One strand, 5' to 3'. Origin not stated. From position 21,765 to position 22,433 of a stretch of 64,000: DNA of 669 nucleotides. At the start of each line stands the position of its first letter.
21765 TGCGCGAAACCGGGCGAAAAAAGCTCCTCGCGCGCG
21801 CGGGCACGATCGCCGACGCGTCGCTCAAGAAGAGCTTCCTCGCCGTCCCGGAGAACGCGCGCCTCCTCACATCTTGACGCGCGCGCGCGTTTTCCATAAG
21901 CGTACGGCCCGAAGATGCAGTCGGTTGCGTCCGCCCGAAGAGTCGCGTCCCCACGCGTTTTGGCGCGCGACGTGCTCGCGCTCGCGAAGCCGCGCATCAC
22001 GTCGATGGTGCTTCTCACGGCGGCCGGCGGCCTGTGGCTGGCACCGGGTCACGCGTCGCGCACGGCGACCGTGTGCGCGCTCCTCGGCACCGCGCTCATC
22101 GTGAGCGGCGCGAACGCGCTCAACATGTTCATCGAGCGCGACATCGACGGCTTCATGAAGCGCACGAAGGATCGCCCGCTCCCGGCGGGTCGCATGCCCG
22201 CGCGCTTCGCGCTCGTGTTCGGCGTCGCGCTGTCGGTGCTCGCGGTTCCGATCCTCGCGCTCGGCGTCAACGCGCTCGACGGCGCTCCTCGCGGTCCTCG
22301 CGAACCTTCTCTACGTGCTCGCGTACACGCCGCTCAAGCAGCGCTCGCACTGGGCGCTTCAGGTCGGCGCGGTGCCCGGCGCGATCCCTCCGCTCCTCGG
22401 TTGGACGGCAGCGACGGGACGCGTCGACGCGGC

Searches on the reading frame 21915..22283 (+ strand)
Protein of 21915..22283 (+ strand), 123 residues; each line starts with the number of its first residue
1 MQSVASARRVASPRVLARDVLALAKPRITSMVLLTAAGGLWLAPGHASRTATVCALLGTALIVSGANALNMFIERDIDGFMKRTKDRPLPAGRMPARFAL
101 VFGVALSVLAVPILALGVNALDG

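Call 20: search_protein_families(library=pfam, max_evalue=0.01, proteins=[window:21915-22283:+])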
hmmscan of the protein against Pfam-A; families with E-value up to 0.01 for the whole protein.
seq(123 aa): 1 family
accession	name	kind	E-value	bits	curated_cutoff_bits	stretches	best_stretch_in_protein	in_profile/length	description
PF01040.23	UbiA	-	2.4e-22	79.9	34.2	1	32-121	1-90/250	UbiA prenyltransferase family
